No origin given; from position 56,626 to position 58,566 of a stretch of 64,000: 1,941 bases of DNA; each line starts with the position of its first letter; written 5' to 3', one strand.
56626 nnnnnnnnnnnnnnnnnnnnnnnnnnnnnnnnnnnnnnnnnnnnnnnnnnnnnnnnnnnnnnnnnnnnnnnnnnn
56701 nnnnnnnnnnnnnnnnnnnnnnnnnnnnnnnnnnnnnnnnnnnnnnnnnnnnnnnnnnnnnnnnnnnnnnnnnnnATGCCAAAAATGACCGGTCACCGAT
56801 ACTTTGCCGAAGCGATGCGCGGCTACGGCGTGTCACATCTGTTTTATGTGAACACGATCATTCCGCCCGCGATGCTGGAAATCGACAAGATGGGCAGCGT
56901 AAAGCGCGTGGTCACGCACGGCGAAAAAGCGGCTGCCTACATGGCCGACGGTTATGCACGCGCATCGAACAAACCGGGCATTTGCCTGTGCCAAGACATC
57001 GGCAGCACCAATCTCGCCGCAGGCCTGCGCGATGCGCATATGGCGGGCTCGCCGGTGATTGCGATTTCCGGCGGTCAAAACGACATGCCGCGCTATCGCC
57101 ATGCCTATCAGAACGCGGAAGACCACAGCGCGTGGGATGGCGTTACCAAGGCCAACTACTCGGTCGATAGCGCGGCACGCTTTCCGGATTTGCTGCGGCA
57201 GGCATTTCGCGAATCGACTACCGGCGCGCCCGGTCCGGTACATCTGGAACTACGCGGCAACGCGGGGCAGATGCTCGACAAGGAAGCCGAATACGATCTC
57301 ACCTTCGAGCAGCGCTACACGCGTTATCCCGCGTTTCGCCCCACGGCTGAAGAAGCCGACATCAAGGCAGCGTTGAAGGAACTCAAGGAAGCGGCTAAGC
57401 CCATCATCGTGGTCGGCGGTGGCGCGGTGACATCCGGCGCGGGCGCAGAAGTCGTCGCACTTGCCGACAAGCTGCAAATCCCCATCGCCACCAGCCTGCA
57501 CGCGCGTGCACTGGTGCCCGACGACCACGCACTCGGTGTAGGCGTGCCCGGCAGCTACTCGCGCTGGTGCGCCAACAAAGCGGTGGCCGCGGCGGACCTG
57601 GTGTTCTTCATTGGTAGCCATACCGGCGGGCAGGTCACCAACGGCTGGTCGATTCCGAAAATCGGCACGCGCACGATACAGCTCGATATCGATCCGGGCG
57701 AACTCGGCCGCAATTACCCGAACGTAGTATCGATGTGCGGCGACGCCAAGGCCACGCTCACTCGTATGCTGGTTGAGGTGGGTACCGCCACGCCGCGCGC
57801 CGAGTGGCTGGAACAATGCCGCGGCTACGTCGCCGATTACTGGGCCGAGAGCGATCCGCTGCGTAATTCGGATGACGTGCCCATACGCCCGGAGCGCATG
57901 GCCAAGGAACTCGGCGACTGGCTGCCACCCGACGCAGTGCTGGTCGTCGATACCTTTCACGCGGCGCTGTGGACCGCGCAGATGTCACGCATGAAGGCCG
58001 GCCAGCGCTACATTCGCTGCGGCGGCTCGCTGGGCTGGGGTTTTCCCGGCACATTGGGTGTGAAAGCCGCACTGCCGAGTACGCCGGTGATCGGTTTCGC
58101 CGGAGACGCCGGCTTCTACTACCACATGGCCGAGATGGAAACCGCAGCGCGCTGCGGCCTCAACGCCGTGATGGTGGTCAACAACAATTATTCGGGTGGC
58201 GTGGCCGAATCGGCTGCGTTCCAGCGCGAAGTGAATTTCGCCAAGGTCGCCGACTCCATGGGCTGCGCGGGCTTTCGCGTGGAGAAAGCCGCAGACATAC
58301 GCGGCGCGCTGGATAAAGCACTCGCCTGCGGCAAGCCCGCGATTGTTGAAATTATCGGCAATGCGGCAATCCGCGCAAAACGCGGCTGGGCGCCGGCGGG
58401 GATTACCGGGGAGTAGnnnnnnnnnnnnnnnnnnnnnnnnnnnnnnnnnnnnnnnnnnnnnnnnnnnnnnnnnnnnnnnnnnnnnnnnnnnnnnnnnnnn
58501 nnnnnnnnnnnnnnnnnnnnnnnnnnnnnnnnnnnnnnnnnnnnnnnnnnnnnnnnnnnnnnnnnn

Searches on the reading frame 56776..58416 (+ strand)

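Call 7: search_protein_families(library=pfam, proteins=[window:56776-58416:+])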
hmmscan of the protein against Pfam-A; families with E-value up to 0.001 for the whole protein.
window:56776-58416:+ (546 aa): 3 families
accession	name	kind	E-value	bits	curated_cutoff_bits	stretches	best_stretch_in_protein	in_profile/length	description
PF00205.28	TPP_enzyme_M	-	1e-34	119.6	30.4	1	196-330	1-136/137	Thiamine pyrophosphate enzyme, central domain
PF02775.26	TPP_enzyme_C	-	1.5e-23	83.7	21.9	1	397-526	6-151/151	Thiamine pyrophosphate enzyme, C-terminal TPP binding domain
PF02776.23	TPP_enzyme_N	-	2.1e-21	76.3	26.8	1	4-117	1-116/119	Thiamine pyrophosphate enzyme, N-terminal TPP binding domain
